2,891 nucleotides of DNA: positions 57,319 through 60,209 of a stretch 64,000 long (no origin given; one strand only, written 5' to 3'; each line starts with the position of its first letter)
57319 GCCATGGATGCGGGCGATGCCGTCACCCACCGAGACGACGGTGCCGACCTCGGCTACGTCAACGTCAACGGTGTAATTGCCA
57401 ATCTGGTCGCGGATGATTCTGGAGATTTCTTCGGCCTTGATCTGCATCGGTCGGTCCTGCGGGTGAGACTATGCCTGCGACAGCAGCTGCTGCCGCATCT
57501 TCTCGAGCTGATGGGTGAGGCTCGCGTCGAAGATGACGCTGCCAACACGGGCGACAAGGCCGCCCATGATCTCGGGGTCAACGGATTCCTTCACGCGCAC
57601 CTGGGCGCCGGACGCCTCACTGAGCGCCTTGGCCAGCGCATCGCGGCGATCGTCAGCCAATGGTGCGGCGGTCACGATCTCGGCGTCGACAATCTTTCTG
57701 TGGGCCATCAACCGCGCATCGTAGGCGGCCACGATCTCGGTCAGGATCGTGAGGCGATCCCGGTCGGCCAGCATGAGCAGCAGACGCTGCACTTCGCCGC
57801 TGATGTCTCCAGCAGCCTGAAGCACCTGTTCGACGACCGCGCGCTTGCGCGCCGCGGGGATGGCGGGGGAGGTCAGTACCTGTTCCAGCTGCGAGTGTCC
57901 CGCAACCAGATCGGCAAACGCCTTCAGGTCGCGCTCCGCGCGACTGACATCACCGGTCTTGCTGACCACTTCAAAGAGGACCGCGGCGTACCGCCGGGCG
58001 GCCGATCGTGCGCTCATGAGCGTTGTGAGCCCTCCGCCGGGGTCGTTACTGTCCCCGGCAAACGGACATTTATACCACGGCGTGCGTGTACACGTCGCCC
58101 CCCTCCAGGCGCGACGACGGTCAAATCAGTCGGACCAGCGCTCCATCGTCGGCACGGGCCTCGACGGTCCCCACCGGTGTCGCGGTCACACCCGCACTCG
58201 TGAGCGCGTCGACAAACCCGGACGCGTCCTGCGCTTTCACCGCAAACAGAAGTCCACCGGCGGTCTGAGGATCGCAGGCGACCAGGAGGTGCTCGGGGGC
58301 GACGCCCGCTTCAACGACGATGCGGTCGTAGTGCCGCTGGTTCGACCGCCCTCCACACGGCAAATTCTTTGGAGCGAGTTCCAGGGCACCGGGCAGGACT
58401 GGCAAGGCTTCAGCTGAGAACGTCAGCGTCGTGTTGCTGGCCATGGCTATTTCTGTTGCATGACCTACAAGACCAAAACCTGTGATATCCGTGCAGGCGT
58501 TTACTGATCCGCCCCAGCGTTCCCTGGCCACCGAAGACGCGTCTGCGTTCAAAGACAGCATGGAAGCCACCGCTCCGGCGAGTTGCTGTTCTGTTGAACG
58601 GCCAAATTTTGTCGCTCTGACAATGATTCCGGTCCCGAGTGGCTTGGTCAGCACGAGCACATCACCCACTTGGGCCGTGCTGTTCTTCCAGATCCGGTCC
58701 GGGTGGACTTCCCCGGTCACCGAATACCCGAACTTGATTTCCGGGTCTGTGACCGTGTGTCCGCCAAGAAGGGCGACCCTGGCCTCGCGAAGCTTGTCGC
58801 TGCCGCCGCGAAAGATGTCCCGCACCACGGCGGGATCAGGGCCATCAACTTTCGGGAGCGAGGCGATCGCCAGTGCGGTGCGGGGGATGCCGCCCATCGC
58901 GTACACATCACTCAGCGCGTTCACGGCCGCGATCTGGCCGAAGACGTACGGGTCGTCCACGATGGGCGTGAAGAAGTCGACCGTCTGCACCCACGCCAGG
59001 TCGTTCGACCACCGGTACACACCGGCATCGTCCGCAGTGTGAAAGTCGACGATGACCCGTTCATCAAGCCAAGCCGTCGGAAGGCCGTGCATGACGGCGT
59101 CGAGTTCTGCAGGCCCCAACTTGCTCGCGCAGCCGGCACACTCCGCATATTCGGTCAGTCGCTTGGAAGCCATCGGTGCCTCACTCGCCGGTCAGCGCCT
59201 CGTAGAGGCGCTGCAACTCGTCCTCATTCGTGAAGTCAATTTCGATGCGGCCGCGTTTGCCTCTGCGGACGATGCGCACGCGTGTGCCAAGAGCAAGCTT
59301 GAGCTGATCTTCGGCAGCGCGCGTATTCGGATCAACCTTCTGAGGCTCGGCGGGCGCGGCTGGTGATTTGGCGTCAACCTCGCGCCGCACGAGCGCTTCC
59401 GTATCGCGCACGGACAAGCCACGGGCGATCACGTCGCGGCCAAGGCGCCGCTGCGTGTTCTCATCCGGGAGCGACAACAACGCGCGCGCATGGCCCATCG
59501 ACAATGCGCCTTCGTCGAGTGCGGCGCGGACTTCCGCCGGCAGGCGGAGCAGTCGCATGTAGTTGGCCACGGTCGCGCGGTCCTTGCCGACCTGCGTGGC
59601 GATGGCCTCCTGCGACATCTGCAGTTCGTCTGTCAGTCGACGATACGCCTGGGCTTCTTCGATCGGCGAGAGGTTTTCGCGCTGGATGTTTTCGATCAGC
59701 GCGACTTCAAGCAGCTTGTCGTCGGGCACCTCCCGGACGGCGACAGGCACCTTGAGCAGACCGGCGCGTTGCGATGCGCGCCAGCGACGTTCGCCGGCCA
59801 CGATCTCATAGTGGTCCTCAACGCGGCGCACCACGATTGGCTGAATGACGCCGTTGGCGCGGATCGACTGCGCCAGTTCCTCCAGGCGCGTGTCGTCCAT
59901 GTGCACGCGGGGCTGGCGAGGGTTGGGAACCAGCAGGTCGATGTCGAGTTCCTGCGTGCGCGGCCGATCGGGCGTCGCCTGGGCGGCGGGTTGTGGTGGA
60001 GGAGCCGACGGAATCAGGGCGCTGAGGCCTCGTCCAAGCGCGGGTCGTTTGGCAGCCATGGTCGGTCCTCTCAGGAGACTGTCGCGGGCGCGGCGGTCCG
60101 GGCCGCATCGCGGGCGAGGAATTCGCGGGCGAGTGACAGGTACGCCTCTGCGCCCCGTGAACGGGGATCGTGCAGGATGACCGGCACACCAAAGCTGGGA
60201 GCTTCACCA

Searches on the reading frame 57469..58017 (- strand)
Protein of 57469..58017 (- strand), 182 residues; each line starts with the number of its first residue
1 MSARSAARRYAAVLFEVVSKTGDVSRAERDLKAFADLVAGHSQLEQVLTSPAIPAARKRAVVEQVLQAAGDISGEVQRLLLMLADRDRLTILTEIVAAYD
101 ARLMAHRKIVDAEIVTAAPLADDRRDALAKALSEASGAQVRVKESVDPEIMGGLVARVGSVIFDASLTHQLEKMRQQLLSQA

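Call 5: search_protein_families(library=pfam, proteins=[window:57469-58017:-])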
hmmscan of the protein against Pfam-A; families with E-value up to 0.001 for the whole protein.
window:57469-58017:- (182 aa): 1 family
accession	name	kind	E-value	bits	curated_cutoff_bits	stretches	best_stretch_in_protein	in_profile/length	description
PF00213.23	OSCP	-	6.1e-46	157.1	22.3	1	7-178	2-172/172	ATP synthase delta (OSCP) subunit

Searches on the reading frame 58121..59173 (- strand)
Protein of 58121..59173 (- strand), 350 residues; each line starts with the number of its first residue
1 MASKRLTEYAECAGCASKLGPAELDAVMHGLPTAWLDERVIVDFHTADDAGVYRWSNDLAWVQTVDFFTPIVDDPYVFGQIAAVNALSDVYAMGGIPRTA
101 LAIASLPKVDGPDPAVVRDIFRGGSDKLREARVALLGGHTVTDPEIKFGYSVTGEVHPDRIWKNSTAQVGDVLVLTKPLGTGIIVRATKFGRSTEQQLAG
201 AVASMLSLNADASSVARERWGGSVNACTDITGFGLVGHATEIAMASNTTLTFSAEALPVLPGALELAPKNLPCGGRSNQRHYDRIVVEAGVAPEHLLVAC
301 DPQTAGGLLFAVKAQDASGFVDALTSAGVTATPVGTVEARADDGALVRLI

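Call 5: search_protein_families(library=pfam, proteins=[window:58121-59173:-])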
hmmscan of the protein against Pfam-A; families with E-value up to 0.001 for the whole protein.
window:58121-59173:- (350 aa): 2 families
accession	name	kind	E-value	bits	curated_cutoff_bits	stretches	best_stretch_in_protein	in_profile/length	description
PF00586.29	AIRS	-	1.6e-24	86.9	24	1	48-156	2-112/112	AIR synthase related protein, N-terminal domain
PF02769.27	AIRS_C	-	2.2e-17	64.1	23.1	1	168-344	1-152/156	AIR synthase related protein, C-terminal domain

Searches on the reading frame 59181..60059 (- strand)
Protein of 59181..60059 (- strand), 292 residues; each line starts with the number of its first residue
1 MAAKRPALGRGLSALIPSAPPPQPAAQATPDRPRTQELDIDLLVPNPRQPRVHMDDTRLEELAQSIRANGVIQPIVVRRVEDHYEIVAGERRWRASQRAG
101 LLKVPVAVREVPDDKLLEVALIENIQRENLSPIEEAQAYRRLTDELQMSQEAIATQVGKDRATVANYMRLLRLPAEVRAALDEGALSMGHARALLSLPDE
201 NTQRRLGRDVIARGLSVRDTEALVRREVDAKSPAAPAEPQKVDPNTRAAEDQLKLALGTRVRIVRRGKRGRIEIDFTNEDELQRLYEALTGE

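Call 5: search_protein_families(library=pfam, proteins=[window:59181-60059:-])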
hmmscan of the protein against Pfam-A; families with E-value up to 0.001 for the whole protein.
window:59181-60059:- (292 aa): 4 families
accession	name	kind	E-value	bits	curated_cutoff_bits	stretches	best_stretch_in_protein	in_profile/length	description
PF17762.8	HTH_ParB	-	1.8e-37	128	22.6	1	128-226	1-99/102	ParB HTH domain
PF02195.25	ParB_N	-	7.1e-36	122.6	26.3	1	36-126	4-95/95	ParB N-terminal domain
PF23552.2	ParB_C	-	5.5e-08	32.6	23.8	1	243-289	2-49/50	ParB dimerisation domain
PF08535.16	KorB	-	4.3e-05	23.8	22.3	1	148-186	4-42/89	KorB domain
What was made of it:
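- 59181..60059 (-): parB: ParB_N, HTH_ParB and ParB_C domains, with a GERRWRA motif. Pfam (call 5).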

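Call 16: find_related_loci(query=window:59181-60059:-, collection=genome_contigs, flank=10000)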
Query window:59181-60059:- (292 aa) in genome_contigs; peptide patterns used: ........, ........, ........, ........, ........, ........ (x = any residue, [..] = any of these).
600 stretches matched a pattern (row limit reached: there are more); 595 encode a relative of the query (tblastn E <= 1e-3); the best 80 are kept; 80 distinct loci.
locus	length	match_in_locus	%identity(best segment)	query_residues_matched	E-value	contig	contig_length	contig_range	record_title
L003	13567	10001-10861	73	1-290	7e-128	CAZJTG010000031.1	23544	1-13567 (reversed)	MAG TPA_asm: uncultured Solibacteraceae bacterium isolate SRP287453_co1_3 genome assembly, contig: NODE_3739_length_2354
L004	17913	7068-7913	67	1-291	1e-119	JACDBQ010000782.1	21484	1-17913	MAG: Acidobacteria bacterium isolate MGR_bin286 SD2897-2912_k127_6381458, whole genome shotgun sequence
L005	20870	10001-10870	65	1-291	6e-113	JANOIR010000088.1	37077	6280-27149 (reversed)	MAG: Vicinamibacteraceae bacterium isolate SOY_63_metabat_174 SOY_63_k141_626586, whole genome shotgun sequence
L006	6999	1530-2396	63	4-290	5e-109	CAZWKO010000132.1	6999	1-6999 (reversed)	MAG TPA_asm: uncultured Vicinamibacteraceae bacterium isolate SRP077602_co4_670 genome assembly, contig: NODE_21165_leng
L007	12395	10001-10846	62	4-290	3e-108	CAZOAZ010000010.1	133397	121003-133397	MAG TPA_asm: uncultured Bifidobacterium sp. isolate SRP237561_co1_82 genome assembly, contig: NODE_146_length_133397_cov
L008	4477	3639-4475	62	1-284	1e-104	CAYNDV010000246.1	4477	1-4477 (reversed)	MAG TPA_asm: uncultured Vicinamibacterales bacterium isolate binchicken_co115_131 genome assembly, contig: NODE_27036_le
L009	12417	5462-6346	60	1-290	8e-104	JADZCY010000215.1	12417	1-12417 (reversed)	MAG: Acidobacteria bacterium isolate SJ750 c_000000559619, whole genome shotgun sequence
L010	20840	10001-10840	63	4-290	2e-101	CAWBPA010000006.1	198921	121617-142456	MAG: Vicinamibacterales bacterium isolate MFD00962.bin.2.188 genome assembly, contig: contig_136251, whole genome shotgu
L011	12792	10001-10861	61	1-290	3e-99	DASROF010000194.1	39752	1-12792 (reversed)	MAG TPA_asm: Vicinamibacterales bacterium isolate SMAG_U10261 k141_1731358, whole genome shotgun sequence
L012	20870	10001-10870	59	4-290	3e-97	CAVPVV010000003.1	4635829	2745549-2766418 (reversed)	MAG: uncultured Acidobacteriota bacterium isolate MFD00392.bin.1.354 genome assembly, contig: contig_6450, whole genome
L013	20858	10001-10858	58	1-289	3e-94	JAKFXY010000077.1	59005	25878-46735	MAG: Acidobacteria bacterium isolate ND5_Bin_16_1 ND5_0000400, whole genome shotgun sequence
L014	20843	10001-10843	53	1-289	2e-88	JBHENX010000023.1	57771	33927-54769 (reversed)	MAG: Pyrinomonadaceae bacterium isolate S5_bin.34.orig S5_k141_2140990, whole genome shotgun sequence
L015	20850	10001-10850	63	4-290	4e-93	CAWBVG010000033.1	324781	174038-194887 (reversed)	MAG: uncultured Acidobacteriota bacterium isolate MFD03975.bin.2.173 genome assembly, contig: contig_44004, whole genome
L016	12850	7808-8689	61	1-290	2e-103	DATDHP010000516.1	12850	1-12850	MAG TPA_asm: Vicinamibacterales bacterium isolate SMAG_U281 k141_93545, whole genome shotgun sequence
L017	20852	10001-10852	46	1-289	4e-75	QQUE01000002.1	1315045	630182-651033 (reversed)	MAG: Calditrichaeota bacterium isolate CLD2 2, whole genome shotgun sequence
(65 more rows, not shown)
